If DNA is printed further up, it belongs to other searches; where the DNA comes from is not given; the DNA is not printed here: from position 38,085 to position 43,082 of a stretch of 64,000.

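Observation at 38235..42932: Stand-alone 1565-aa helicase-nuclease fusion (Hhe-like) between housekeeping genes: candidate single-gene defence or DNA-surveillance system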

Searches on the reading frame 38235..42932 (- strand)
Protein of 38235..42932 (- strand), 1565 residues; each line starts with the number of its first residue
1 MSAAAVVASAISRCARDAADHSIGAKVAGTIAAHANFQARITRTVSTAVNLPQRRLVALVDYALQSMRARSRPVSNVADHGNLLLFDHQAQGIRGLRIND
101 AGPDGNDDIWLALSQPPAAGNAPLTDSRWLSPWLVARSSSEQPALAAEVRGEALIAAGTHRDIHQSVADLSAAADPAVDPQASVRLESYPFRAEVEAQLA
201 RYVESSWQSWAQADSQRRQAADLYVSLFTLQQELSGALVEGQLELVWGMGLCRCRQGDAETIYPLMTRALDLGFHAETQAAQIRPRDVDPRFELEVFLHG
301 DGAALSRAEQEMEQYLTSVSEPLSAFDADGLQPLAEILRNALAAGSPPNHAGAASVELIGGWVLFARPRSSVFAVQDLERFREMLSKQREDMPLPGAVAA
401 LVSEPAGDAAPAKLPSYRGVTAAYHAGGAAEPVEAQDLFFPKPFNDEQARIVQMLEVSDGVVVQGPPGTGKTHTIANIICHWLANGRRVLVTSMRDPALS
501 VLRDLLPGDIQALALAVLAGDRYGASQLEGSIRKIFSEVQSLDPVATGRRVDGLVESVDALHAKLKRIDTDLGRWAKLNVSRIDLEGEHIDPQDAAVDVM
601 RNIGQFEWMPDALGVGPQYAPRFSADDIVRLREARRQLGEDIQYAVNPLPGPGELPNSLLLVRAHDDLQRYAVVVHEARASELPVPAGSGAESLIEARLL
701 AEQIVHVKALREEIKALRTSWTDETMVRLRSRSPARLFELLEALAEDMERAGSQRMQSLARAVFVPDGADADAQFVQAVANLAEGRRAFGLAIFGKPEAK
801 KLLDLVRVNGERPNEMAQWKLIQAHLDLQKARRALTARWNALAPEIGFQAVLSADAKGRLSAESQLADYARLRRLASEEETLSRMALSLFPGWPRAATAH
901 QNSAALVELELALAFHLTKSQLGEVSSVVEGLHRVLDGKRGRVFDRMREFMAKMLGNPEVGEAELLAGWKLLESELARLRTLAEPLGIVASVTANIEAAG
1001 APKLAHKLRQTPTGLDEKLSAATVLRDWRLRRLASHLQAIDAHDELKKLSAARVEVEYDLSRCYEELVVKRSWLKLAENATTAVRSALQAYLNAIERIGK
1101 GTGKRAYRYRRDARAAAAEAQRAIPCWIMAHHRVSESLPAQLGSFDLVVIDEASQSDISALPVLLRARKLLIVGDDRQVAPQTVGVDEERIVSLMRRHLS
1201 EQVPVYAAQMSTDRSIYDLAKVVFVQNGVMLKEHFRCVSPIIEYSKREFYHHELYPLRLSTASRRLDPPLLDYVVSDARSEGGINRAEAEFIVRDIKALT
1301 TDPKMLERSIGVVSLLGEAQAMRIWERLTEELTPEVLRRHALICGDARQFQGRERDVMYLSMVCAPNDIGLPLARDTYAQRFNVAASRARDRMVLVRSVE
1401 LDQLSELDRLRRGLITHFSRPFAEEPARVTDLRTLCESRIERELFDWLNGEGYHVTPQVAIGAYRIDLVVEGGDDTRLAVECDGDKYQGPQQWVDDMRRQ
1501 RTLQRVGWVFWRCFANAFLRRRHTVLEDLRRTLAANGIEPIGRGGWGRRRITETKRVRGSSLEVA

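Call 4: search_protein_families(library=pfam, proteins=[window:38235-42932:-], max_evalue=0.1)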
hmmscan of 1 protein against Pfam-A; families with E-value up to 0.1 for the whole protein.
window:38235-42932:- (1565 aa): 19 families
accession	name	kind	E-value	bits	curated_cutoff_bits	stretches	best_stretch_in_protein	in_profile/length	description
PF18741.7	MTES_1575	-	4.4e-26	91.2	38.2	1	1441-1533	2-96/96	REase_MTES_1575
PF13086.12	AAA_11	-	8.2e-15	55.7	27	2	444-502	2-68/257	AAA domain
PF13087.12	AAA_12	-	3e-13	50.2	27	1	1226-1396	15-191/195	AAA domain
PF13604.12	AAA_30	-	1.5e-10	41.6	27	1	444-504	2-64/191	AAA domain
PF13245.12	AAA_19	-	2.2e-09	38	25.1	1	448-511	1-66/134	AAA domain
PF04480.18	DUF559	-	1.9e-05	24.9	20.6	1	1441-1533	18-108/109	Protein of unknown function (DUF559)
PF20720.3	nSTAND3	-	0.00051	20.2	27.2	1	450-493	9-52/155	Novel STAND NTPase 3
PF00270.35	DEAD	-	0.00072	19.8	26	0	447-492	3-51/167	DEAD/DEAH box helicase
PF05127.21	NAT10_TcmA_helicase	-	0.0022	18.3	22.7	0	462-514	1-54/176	RNA cytidine acetyltransferase NAT10/TcmA, helicase domain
PF00580.27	UvrD-helicase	-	0.0048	17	23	1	445-486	2-41/271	UvrD/REP helicase N-terminal domain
PF01443.25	Viral_helicase1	-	0.0069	16.7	21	0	462-487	2-26/228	Viral superfamily 1 RNA helicase core domain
PF13401.12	AAA_22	-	0.0082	16.9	27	0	461-480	8-27/130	AAA domain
PF02562.22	PhoH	-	0.02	14.9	27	1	443-477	4-38/205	PhoH-like protein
PF25199.1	nSTAND_NTPase5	-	0.023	15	34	0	460-523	43-108/145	Novel STAND NTPase 5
PF13191.12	AAA_16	-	0.03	15.2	32.6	1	449-563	10-129/167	AAA ATPase domain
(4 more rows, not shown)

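Call 5: search_protein_families(library=padloc, proteins=[window:38235-42932:-], max_evalue=0.1)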
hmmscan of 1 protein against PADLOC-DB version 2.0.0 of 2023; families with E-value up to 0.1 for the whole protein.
window:38235-42932:- (1565 aa): 13 families
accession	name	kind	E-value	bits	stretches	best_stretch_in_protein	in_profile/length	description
PDLC05009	PDC-S37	-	1.3e-53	180.2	2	952-1534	751-1339/1550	-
PDLC03924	MkoC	-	2.2e-32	110.1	2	1124-1397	638-942/1136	-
PDLC02194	Hhe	-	8.7e-27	90.8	2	1116-1533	1351-1780/1911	-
PDLC03920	MkoA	-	9.7e-27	91.7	2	1139-1400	790-1077/1112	-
PDLC03921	MkoA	-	6.1e-21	71.9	2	1144-1397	1296-1565/1607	-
PDLC05064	PDC-S68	-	8.2e-08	28.4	2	1102-1199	737-841/1273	-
PDLC04140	mad8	-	7.3e-05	20.4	1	461-496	30-67/314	mads_8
PDLC05035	PDC-S53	-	0.0016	14.5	0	449-501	501-551/900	-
PDLC05065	PDC-S68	-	0.026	10.2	0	1143-1185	702-748/1221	-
PDLC03802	RTasHel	-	0.03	11.2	0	444-483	6-43/675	DRT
PDLC02350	AbiO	-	0.059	10.1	0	445-491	180-225/468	AbiO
PDLC05066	PDC-S68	-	0.08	8.9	0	1125-1198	658-737/1202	-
PDLC05079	PDC-S73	-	0.091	9.5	0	451-486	184-219/752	-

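Call 6: search_protein_families(library=ncbifam, proteins=[window:38235-42932:-], max_evalue=0.1)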
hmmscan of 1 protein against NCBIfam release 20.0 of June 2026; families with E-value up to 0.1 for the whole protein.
window:38235-42932:- (1565 aa): 13 families
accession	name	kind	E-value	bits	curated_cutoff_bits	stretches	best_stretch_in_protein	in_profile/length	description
NF058533.1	antiphage_ProA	equivalog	1e-59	202.2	1500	1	432-1534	638-1704/1903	anti-phage protein ProA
NF042953.1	Hhe_antiphage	equivalog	2.1e-39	134.8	2000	2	1118-1533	1255-1680/1797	DUF4011 domain-containing anti-phage protein Hhe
TIGR00376.1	TIGR00376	hypoth_equivalog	1.7e-23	82.9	348.9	2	1141-1401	360-613/639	IGHMBP2 family helicase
NF040671.1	PLuB_AAA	exception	5.4e-19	67.1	999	2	1144-1399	962-1232/1256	PLuB system helicase-like protein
TIGR01447.1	recD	equivalog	1.7e-07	30.2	310.15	2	1144-1237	262-356/597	exodeoxyribonuclease V subunit alpha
TIGR01448.2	helicase_RecD2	equivalog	6.7e-06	24.5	500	1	444-490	317-363/713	SF1B family DNA helicase RecD2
NF009043.0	PRK12377.1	subfamily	0.0062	16.1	389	1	461-499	104-142/248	ATP-binding protein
NF038214.1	IS21_help_AAA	equivalog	0.0098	15.6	200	1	455-495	87-127/232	IS21-like element helper ATPase IstB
NF006038.0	PRK08181.1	subfamily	0.012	14.9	317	1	455-496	104-145/271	transposase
NF004072.0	PRK05580.2-4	equivalog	0.038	12.2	1030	1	443-492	121-171/648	primosomal protein N'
NF005931.1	PRK07952.1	equivalog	0.076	12.6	357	0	460-496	101-137/246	replicative helicase loader DnaC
NF005992.0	PRK08116.1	subfamily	0.076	12.1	189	0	455-495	111-151/269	hypothetical protein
NF010335.0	PRK13764.1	equivalog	0.083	11.4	340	0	451-495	255-298/613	ATPase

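Call 9: find_homologous_proteins(query=window:38235-42932:-)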
Query window:38235-42932:- (1565 aa): 2192 proteins with E <= 0.001 among 8000 candidates; the best 120 are listed.
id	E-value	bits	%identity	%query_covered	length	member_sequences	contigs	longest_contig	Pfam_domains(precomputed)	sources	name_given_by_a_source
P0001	0.0e+0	3325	100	96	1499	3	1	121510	PF04480.19,PF13087.13,PF13086.13,PF13604.13,PF13245.13,PF18741.8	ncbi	-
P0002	0.0e+0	2575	76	97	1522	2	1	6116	PF13087.13,PF13086.13,PF13604.13,PF13245.13,PF18741.8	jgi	jgi:very-short-patch-repair endonuclease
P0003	0.0e+0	2574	76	96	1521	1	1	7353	PF13087.13,PF13086.13,PF13604.13,PF13245.13,PF18741.8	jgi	-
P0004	0.0e+0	2554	76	95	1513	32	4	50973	PF13087.13,PF13086.13,PF13604.13,PF13245.13,PF18741.8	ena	-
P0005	0.0e+0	2547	75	97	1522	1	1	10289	PF13087.13,PF13086.13,PF13604.13,PF13245.13,PF18741.8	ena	-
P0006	0.0e+0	2536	76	95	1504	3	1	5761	PF13087.13,PF13086.13,PF13604.13,PF13245.13,PF18741.8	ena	-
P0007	0.0e+0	2511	75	95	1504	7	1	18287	PF13087.13,PF13086.13,PF13604.13,PF13245.13,PF18741.8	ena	-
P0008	0.0e+0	2497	74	96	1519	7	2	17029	PF13087.13,PF13086.13,PF13604.13,PF13245.13,PF18741.8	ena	-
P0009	0.0e+0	2490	74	97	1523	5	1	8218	PF13087.13,PF13086.13,PF13604.13,PF13245.13,PF18741.8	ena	-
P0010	0.0e+0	2472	74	96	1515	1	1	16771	PF13087.13,PF13086.13,PF13604.13,PF13245.13,PF18741.8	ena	-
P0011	0.0e+0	2463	72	97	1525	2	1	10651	PF13087.13,PF13086.13,PF13604.13,PF13245.13,PF18741.8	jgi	jgi:very-short-patch-repair endonuclease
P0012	0.0e+0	2418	78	85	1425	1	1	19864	PF13087.13,PF13086.13,PF13604.13,PF13245.13,PF18741.8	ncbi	-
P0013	0.0e+0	2398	72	95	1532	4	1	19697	PF13087.13,PF13086.13,PF13604.13,PF13245.13,PF18741.8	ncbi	ncbi:MAG: AAA domain-containing protein [Betaproteobacteria bacterium]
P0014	0.0e+0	2344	70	96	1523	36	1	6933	PF13087.13,PF13086.13,PF13604.13,PF13245.13,PF18741.8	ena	-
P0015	0.0e+0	2331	69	96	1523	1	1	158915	PF13087.13,PF13086.13,PF13604.13,PF13245.13,PF18741.8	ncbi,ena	-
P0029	0.0e+0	2079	63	96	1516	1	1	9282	PF04480.19,PF13087.13,PF13086.13,PF13604.13,PF13245.13,PF18741.8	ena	-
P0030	0.0e+0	2077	63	96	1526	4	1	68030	PF13087.13,PF13086.13,PF13604.13,PF13245.13,PF18741.8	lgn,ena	-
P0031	0.0e+0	2077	62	96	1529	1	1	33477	PF13087.13,PF13086.13,PF13604.13,PF13245.13,PF18741.8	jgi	jgi:very-short-patch-repair endonuclease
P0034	0.0e+0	2001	62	95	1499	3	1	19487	PF04480.19,PF13087.13,PF13086.13,PF13604.13,PF13245.13,PF18741.8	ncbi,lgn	-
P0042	0.0e+0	1845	57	97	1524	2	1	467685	PF13087.13,PF13086.13,PF13604.13,PF13245.13,PF18741.8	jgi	-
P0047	0.0e+0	1809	55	97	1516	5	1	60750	PF13087.13,PF13086.13,PF13604.13,PF13245.13,PF18741.8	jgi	-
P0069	0.0e+0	1728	55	97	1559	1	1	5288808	PF13087.13,PF13086.13,PF13604.13,PF13245.13,PF18741.8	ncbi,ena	-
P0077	0.0e+0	1701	54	96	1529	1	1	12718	PF04480.19,PF13087.13,PF13086.13,PF13604.13,PF13245.13,PF18741.8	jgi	jgi:very-short-patch-repair endonuclease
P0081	0.0e+0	1684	54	95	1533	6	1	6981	PF04480.19,PF13087.13,PF13086.13,PF13604.13,PF13245.13,PF18741.8,PF20720.4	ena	-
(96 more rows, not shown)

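Call 13: find_related_loci(query=window:38235-42932:-, collection=genome_contigs, flank=10000)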
Query window:38235-42932:- (1565 aa) in genome_contigs; peptide patterns used: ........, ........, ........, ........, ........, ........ (x = any residue, [..] = any of these).
29 stretches matched a pattern, but none encodes a relative of the query by tblastn (E <= 1e-3).
